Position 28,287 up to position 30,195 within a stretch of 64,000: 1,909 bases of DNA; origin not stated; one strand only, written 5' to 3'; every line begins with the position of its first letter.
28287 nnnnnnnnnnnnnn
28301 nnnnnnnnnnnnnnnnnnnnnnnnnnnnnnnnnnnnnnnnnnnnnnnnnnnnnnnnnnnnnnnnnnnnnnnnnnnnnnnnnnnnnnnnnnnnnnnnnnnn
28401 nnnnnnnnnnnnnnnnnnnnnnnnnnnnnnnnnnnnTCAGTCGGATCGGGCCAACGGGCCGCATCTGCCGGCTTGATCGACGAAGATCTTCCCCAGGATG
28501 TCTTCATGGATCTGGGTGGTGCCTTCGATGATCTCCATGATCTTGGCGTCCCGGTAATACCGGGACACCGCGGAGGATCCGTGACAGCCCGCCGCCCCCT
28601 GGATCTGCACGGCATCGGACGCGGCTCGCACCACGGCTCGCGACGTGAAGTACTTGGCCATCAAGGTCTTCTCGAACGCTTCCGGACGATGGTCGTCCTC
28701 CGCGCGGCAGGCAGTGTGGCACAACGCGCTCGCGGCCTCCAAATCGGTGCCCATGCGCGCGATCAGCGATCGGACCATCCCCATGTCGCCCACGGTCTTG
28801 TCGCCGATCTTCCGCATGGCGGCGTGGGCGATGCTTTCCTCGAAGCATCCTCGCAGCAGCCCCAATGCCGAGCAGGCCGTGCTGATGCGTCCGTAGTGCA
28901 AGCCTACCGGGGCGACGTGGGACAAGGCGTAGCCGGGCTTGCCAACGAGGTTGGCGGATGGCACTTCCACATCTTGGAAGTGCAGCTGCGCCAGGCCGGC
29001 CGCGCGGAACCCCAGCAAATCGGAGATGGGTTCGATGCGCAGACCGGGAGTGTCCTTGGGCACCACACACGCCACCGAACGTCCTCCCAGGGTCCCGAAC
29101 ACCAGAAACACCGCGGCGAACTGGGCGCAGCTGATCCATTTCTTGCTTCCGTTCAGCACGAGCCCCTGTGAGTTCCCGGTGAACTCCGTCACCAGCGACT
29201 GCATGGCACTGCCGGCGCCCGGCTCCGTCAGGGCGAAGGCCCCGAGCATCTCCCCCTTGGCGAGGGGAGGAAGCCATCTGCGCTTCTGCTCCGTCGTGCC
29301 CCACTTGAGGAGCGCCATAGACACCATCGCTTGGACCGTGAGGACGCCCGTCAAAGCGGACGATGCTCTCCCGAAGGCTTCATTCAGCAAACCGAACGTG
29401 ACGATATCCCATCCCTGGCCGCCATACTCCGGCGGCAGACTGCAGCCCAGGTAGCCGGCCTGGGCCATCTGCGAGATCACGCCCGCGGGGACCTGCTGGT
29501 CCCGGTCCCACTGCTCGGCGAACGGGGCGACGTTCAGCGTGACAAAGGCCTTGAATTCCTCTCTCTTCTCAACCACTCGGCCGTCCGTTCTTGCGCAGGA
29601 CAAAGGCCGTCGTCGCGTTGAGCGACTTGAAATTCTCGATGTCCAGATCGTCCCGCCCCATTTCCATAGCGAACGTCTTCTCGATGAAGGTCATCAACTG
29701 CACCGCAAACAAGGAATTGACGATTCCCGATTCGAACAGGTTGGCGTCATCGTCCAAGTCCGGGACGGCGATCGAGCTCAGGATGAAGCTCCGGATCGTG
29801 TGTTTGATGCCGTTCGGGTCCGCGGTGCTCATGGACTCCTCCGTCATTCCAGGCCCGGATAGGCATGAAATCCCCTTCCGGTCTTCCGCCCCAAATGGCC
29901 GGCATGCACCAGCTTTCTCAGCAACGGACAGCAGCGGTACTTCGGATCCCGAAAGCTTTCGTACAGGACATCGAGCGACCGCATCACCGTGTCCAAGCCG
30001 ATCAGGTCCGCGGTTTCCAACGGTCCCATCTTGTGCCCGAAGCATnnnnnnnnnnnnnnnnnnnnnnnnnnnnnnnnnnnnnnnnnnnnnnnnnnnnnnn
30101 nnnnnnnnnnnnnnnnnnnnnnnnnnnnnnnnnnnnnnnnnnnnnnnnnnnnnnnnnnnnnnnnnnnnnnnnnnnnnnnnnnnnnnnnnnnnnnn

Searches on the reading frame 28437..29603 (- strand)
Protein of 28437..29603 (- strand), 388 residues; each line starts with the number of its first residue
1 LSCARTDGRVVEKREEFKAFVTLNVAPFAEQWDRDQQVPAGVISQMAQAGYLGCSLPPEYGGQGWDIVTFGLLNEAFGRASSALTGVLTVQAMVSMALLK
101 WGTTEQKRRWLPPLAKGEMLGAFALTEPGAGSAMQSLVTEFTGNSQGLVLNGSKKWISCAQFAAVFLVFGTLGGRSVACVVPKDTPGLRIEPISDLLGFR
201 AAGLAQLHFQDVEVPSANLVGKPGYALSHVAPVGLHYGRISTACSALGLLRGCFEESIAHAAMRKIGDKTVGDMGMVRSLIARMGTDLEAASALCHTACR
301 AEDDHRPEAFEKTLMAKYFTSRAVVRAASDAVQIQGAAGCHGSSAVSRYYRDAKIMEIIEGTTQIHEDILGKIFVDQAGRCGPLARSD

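Call 7: search_protein_families(library=pfam, proteins=[window:28437-29603:-], max_evalue=0.001)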
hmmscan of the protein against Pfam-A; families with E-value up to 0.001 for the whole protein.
window:28437-29603:- (388 aa): 4 families
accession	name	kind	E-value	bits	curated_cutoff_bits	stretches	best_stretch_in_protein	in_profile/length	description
PF00441.29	Acyl-CoA_dh_1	-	4.3e-34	118.3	22.4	1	231-372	7-147/150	Acyl-CoA dehydrogenase, C-terminal domain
PF02771.21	Acyl-CoA_dh_N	-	7.7e-29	100.8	22.9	1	14-118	8-113/113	Acyl-CoA dehydrogenase, N-terminal domain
PF02770.24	Acyl-CoA_dh_M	-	2.3e-18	66.6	33.3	1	122-212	1-97/97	Acyl-CoA dehydrogenase, middle domain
PF08028.16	Acyl-CoA_dh_2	-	1.2e-11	45.5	22.7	1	242-358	3-128/134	Acyl-CoA dehydrogenase, C-terminal domain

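Call 17: search_protein_families(library=ncbifam, proteins=[window:28437-29603:-], max_evalue=0.00001)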
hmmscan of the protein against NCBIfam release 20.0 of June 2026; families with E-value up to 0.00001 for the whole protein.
window:28437-29603:- (388 aa): 21 families
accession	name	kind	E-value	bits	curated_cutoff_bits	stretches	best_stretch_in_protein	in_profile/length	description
NF042972.1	AcrlCoAredClosAcrC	equivalog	3.7e-67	226.6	640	1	14-370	13-372/378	acryloyl-CoA reductase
NF045552.1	GlutCoADH_Des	equivalog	5.2e-64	216.8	470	1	14-370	13-375/387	glutaryl-CoA dehydrogenase Acd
NF058590.1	AcCoDHFadEBacil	equivalog_domain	3.6e-51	174.4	600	1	17-376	32-412/586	acyl-CoA dehydrogenase FadE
NF042439.1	SulpropCoADesulf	equivalog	4.5e-49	167.2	600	1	18-371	5-367/379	3-sulfinopropanoyl-CoA desulfinase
NF043006.1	CyhCrbnylCoADH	equivalog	7.2e-49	166.8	650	1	18-374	16-375/380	cyclohexane-1-carbonyl-CoA dehydrogenase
NF045652.1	ProlPCPDhRedW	equivalog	5.6e-47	160.4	650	1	47-367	41-366/376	L-prolyl-[peptidyl-carrier protein] dehydrogenase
TIGR03207.1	cyc_hxne_CoA_dh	equivalog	1.1e-40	139.5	575.35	1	17-372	12-369/372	cyclohexanecarboxyl-CoA dehydrogenase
NF008997.0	PRK12341.1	equivalog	4.1e-40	138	537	1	29-371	29-373/382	acyl-CoA dehydrogenase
NF053553.1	prodigi_MBC_PigA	equivalog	6.7e-39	134.1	500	1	29-372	28-377/381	prodigiosin MBC biosynthesis dehydrogenase PigA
NF002885.1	PRK03354.1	equivalog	4.8e-35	121.3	540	1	29-365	29-364/378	crotonobetainyl-CoA dehydrogenase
NF052270.1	Staph_DH_FadE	equivalog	4.6e-31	108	600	1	80-374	98-393/400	acyl-CoA dehydrogenase FadE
NF049984.1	Rv1679_FadE16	equivalog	6.5e-29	101.3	600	1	28-374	15-365/371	Rv1679 family acyl-CoA dehydrogenase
TIGR04022.1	sulfur_SfnB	equivalog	2.1e-25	89.5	430.9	1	25-355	21-361/391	SfnB family sulfur acquisition oxidoreductase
NF007000.1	PRK09463.1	subfamily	2.5e-21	75.7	600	1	29-383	62-441/726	acyl-CoA dehydrogenase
TIGR03204.1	pimC_large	equivalog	3.1e-17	62.5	623.85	1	48-226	51-232/395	pimeloyl-CoA dehydrogenase large subunit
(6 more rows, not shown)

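Call 27: search_solved_structures(query=window:28437-29603:-, max_evalue=1e-20)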
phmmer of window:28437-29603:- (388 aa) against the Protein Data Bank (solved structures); distinct sequences matched with E-value up to 1e-20: 75 (the best 60 are shown).
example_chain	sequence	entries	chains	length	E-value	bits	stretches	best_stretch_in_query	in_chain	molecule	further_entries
2dvl_A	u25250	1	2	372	8.4e-62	212.4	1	26-370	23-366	Acyl-CoA dehydrogenase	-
4m9a_A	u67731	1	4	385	3.2e-57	197.3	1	17-370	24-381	Acyl-CoA dehydrogenase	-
4n5f_A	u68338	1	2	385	6.2e-57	196.4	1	14-370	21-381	Putative acyl-CoA dehydrogenase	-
3mpi_A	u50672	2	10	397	1.3e-56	195.3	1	14-371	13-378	Glutaryl-CoA dehydrogenase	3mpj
5lnx_A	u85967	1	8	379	1.7e-55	191.7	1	13-374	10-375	Acyl-CoA dehydrogenase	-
2jif_A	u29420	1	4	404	1.1e-54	189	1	15-372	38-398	SHORT/BRANCHED CHAIN SPECIFIC ACYL-COA DEHYDROGENASE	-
1jqi_A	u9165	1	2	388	7.1e-53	183.1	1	15-369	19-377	short chain acyl-CoA dehydrogenase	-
2vig_A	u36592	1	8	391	2.1e-51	178.2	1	20-369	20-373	SHORT-CHAIN SPECIFIC ACYL-COA DEHYDROGENASE,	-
7szv_A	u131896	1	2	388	2.2e-51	178.2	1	14-367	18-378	Acyl-CoA dehydrogenase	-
3nf4_A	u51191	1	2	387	2.5e-51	178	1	25-370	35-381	acyl-CoA dehydrogenase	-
5ol2_C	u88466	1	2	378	4.7e-51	177.1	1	14-370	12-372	Acyl-CoA dehydrogenase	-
7y0a_A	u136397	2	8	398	7.5e-51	176.4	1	20-369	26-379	Short-chain specific acyl-CoA dehydrogenase, mitochondrial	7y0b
8sgs_A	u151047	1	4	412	8.3e-51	176.3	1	20-369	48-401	Short-chain specific acyl-CoA dehydrogenase, mitochondrial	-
4l1f_A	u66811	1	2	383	9.1e-51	176.1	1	20-370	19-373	Acyl-CoA dehydrogenase domain protein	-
4u83_A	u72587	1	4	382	2.8e-49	171.2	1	13-369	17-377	Acyl-CoA dehydrogenase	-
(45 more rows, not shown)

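Call 80: search_dna_similar(query=window:28437-29603:-, collection=plasmids, mode=protein, max_rows=40, max_evalue=1e-30)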
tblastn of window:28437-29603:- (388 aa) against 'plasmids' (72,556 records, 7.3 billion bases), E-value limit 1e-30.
Records with a match: 1091; places in all: 1805; records where one place covers at least 80% of the query: 1088.
Best place of each record, by identity: <60% 1091.
By first word of the organism name: Rhizobium 152; Ralstonia 133; Sinorhizobium 130; Pseudosulfitobacter 61; Bacillus 56; Streptomyces 48; Rhodococcus 35; Azospirillum 24; Sulfitobacter 21; Paracoccus 20; and 148 more.
By predicted mobility (MOB-suite, as given by PLSDB): non-mobilizable 641; mobilizable 252; conjugative 198.
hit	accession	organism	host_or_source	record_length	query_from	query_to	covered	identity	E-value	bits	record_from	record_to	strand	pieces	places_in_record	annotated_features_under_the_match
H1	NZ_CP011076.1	Brevibacillus laterosporus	Oryza sativa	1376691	15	388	96%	48.9%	3e-114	373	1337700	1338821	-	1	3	none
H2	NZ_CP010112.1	Bacillus thuringiensis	soil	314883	15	380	94%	47.4%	5e-108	355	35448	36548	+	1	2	acyl-CoA dehydrogenase family protein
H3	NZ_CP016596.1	Bacillus cereus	cell culture,Korean fermented food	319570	15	380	94%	47.4%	5e-108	355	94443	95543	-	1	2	acyl-CoA dehydrogenase family protein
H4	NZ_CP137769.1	Bacillus cereus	Passiflora edulis Sims,Pure ...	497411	15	380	94%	47.4%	7e-108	355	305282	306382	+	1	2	acyl-CoA dehydrogenase family protein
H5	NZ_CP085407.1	Bacillus bombysepticus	single cell,soil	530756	15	380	94%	47.4%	7e-108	355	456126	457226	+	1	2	acyl-CoA dehydrogenase family protein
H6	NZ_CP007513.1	Bacillus bombysepticus str. Wang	separated from the corpses of silkworms ...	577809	15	380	94%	47.4%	7e-108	355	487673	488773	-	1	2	acyl-CoA dehydrogenase family protein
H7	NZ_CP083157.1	Bacillus thuringiensis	whole organism,Biopesticide XenTari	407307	15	380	94%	47.4%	8e-108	354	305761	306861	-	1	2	acyl-CoA dehydrogenase family protein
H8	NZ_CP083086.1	Bacillus thuringiensis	whole organism,Biopesticide B401/B402 ...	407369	15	380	94%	47.4%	8e-108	354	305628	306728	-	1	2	acyl-CoA dehydrogenase family protein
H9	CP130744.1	Bacillus thuringiensis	rhizhosphere soil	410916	15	380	94%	47.4%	8e-108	354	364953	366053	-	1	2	acyl-CoA dehydrogenase family protein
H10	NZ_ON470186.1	Bacillus thuringiensis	-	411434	15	380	94%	47.4%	8e-108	354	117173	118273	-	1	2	acyl-CoA dehydrogenase family protein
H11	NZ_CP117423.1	Bacillus cereus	-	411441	15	380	94%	47.4%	8e-108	354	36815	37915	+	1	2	acyl-CoA dehydrogenase family protein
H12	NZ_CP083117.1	Bacillus thuringiensis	whole organism,Biopesticide Delfin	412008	15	380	94%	47.4%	8e-108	354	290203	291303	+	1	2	acyl-CoA dehydrogenase family protein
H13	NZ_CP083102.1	Bacillus thuringiensis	whole organism,Biopesticide DiPel DF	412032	15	380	94%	47.4%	8e-108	354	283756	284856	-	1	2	acyl-CoA dehydrogenase family protein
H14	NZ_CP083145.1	Bacillus thuringiensis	whole organism,Biopesticide Agree WP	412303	15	380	94%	47.4%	8e-108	354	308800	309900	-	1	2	acyl-CoA dehydrogenase family protein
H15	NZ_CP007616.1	Bacillus thuringiensis serovar kurstaki str. YBT-1520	-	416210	15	380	94%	47.4%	8e-108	354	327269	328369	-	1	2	acyl-CoA dehydrogenase family protein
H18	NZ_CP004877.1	Bacillus thuringiensis serovar kurstaki str. HD-1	soil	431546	15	380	94%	47.4%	8e-108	354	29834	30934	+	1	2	acyl-CoA dehydrogenase family protein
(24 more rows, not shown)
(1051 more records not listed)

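Call 81: get_annotated_region(hit=H18, flank=9000)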
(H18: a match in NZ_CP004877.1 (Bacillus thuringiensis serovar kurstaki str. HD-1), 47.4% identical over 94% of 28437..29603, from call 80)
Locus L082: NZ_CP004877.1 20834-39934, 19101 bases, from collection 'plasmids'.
description: Bacillus thuringiensis serovar kurstaki str. HD-1 plasmid pBMB431, complete sequence
organism: Bacillus thuringiensis serovar kurstaki str. HD-1 (NCBI taxid 1261129)
taxonomy: Bacteria; Bacillota; Bacilli; Bacillales; Bacillaceae; Bacillus; Bacillus thuringiensis; Bacillus thuringiensis serovar kurstaki str. HD-1
host: -; source: soil; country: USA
typing (MOB-suite, as given by PLSDB): non-mobilizable; replicon rep_cluster_125,rep_cluster_1721; mating-pair formation MPF_T
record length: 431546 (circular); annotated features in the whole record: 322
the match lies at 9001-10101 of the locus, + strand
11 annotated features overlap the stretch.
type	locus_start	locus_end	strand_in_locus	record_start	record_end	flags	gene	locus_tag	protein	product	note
CDS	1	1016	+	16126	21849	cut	-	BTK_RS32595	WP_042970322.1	non-ribosomal peptide synthetase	-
CDS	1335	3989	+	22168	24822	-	-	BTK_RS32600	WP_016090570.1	condensation domain-containing protein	-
CDS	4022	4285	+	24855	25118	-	-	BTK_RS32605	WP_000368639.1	phosphopantetheine-binding protein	-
CDS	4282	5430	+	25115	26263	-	-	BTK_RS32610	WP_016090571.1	acyl-CoA dehydrogenase family protein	-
CDS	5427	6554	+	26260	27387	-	-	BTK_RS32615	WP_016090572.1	GNAT family N-acetyltransferase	-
CDS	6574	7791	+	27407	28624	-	-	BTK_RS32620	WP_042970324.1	ACP S-malonyltransferase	GO:0006633 - fatty acid biosynthetic process [Evidence IEA]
CDS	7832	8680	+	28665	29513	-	-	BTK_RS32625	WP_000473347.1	3-hydroxyacyl-CoA dehydrogenase family protein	-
CDS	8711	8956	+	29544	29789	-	-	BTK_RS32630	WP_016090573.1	phosphopantetheine-binding protein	-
CDS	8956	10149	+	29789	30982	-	-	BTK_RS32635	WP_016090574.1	acyl-CoA dehydrogenase family protein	-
CDS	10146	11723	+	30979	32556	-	zmaJ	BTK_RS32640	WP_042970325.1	zwittermicin A synthase ZmaJ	-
CDS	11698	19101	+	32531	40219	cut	-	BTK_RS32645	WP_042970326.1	hybrid non-ribosomal peptide synthetase/type I polyketide synthase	-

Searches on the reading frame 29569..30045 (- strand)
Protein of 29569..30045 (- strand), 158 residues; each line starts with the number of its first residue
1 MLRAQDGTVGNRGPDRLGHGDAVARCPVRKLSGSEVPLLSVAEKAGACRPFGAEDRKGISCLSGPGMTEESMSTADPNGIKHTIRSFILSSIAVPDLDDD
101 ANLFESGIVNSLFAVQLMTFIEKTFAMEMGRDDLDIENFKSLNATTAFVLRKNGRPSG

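Call 7: search_protein_families(library=pfam, proteins=[window:29569-30045:-], max_evalue=0.001)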
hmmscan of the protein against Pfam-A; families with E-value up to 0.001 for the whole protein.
window:29569-30045:- (158 aa): 1 family
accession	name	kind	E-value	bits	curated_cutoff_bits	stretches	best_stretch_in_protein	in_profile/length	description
PF00550.31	PP-binding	-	6.9e-05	23.5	20.8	1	92-148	13-66/67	Phosphopantetheine attachment site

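Call 17: search_protein_families(library=ncbifam, proteins=[window:29569-30045:-], max_evalue=0.00001)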
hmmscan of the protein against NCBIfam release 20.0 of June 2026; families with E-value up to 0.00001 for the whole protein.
window:29569-30045:- (158 aa): 1 family
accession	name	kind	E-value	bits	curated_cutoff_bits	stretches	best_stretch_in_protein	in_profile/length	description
NF005480.0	PRK07081.1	equivalog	9.6e-08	31.9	72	1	91-147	16-71/83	acyl carrier protein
